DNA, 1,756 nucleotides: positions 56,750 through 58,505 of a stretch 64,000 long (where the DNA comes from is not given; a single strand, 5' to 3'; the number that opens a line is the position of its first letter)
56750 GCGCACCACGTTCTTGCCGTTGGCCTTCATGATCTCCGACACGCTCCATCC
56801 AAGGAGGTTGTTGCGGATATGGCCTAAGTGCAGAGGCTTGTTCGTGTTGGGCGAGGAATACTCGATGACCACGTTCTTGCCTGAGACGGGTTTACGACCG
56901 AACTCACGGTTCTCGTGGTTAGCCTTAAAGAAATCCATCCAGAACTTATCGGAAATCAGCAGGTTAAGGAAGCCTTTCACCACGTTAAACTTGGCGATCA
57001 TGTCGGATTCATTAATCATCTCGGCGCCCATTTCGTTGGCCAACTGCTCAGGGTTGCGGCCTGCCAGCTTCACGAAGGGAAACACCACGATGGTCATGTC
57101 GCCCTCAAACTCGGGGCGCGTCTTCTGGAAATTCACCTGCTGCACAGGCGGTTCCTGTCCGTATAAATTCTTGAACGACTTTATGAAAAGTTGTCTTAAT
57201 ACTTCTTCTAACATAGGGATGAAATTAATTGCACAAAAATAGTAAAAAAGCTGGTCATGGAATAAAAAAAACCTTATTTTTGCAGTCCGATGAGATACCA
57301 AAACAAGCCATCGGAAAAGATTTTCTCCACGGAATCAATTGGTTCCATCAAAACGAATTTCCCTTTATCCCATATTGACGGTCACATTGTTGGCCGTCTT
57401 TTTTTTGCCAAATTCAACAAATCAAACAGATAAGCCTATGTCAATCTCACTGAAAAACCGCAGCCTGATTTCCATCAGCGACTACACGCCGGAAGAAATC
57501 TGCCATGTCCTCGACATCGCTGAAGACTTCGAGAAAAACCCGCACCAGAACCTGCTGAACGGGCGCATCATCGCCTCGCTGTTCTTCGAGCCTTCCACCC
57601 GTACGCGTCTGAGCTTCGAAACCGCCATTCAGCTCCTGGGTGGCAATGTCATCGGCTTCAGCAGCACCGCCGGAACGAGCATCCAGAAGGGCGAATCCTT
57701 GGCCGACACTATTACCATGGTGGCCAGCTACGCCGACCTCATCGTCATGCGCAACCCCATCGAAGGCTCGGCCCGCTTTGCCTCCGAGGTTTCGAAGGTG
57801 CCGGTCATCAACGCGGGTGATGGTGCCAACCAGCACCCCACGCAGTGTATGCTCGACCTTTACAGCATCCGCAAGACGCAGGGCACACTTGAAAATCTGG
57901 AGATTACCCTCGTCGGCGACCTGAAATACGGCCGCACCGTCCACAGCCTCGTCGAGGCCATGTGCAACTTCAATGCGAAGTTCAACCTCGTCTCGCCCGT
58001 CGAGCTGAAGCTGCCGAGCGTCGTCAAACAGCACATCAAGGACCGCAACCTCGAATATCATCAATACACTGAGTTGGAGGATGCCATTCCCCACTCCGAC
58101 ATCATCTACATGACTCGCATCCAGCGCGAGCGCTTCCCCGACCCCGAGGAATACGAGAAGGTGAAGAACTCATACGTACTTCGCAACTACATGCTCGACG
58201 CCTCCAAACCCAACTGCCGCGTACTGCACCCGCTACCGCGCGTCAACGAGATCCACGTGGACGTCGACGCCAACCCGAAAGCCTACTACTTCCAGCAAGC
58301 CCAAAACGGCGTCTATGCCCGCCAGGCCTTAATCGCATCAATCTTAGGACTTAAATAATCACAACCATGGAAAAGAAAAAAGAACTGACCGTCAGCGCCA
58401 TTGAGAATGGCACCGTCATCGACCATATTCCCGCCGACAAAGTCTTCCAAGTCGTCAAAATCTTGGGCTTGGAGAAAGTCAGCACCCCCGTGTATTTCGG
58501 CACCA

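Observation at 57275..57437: The pyrBI leader has a 47-codon ORF reading through a canonical intrinsic terminator, an E. coli-like attenuator in a Bacteroidota genome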

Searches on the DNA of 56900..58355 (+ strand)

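Call 3: search_rna_families(source=window, start=56900, end=57800, threshold=evalue, max_evalue=10, show_alignments=3)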
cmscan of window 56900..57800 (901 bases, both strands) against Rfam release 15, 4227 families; matches with E-value up to 10: 4.
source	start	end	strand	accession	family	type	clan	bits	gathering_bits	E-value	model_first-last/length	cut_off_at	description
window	57327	57404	+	RF02398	sau-6072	Gene; sRNA;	-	16.9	50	1.8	1-53/53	no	Staphylococcus sRNA sau-6072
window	57311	57411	+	RF00558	L20_leader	Cis-reg; leader;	-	16.1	58.7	2.9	1-127/127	no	Ribosomal protein L20 leader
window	57276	57419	+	RF03532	SQ2397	Cis-reg;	-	14.4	100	9.5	1-243/243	no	Cis-regulator of HTH transcription factor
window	57300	57372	+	RF01952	SOX2OT_exon2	Gene; lncRNA;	-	12.2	45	5.7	1-69/69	no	SOX2 overlapping transcript exon 2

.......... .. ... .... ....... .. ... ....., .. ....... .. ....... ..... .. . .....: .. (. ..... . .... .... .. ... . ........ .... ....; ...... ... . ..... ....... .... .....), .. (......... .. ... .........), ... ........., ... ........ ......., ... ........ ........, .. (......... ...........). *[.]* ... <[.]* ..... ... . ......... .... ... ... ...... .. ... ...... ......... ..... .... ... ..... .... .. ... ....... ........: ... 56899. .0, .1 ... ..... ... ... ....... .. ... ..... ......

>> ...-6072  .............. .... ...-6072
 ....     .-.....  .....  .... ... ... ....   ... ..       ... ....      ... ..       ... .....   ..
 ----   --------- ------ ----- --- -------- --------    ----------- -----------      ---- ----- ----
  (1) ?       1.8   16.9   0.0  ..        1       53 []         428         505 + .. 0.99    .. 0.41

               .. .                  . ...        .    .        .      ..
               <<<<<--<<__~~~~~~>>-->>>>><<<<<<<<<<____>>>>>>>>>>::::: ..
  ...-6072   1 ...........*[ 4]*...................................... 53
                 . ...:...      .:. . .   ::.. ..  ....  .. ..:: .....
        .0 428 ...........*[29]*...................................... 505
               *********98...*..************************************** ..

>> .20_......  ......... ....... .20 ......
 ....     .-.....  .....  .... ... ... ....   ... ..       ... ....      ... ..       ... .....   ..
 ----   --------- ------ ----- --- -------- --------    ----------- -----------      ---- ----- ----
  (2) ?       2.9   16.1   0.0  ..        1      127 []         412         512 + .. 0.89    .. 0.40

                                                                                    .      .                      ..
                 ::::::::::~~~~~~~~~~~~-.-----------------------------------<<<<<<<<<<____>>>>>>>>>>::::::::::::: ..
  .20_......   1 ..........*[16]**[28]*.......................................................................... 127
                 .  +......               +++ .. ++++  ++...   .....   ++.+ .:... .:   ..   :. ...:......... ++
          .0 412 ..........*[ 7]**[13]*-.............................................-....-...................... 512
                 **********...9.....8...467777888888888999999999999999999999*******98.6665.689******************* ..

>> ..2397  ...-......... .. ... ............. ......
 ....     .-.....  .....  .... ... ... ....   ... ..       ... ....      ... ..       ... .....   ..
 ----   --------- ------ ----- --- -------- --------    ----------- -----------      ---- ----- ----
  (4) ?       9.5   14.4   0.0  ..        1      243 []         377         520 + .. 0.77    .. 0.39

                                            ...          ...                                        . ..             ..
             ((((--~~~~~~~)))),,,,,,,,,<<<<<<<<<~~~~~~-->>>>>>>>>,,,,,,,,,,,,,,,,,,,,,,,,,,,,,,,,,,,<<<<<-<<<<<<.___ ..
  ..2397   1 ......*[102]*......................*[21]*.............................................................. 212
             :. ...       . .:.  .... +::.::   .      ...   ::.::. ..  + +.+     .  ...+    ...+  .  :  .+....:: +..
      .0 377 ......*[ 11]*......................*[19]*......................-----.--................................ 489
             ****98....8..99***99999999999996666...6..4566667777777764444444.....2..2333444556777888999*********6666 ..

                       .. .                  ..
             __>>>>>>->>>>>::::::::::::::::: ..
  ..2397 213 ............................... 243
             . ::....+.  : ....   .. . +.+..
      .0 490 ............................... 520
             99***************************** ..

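Call 68: search_rna_families(sources=[L053, L055, L062, L075, L077, L078, L080, L056, L009, L040], threshold=gathering)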
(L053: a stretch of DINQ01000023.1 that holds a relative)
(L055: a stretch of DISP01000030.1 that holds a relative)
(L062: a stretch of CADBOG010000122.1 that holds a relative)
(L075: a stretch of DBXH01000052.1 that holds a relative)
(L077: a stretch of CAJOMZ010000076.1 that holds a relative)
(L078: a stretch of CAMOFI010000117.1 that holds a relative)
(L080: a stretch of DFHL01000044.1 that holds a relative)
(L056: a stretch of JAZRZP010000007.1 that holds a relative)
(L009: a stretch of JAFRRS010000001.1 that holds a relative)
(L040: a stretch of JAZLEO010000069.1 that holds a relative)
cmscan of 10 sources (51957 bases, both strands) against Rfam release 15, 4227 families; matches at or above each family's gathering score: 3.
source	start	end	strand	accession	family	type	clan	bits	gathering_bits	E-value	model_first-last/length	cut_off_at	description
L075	70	157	+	RF00005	tRNA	Gene; tRNA;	CL00001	46.8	29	6.3e-07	1-71/71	no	tRNA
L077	311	398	+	RF00005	tRNA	Gene; tRNA;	CL00001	46.8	29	6.3e-07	1-71/71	no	tRNA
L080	731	818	+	RF00005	tRNA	Gene; tRNA;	CL00001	46.8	29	6.3e-07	1-71/71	no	tRNA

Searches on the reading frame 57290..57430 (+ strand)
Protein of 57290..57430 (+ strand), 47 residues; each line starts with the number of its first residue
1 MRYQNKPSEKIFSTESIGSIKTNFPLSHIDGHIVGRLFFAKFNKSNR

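Call 40: search_protein_families(library=ncbifam, proteins=[window:57290-57430:+], max_evalue=0.001)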
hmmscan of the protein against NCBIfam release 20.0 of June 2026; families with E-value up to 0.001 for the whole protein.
window:57290-57430:+ (47 aa): 0 families

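Call 67: search_protein_families(library=pfam, proteins=[window:57290-57430:+], max_evalue=10)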
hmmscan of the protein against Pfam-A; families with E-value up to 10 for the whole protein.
seq(47 aa): 0 families
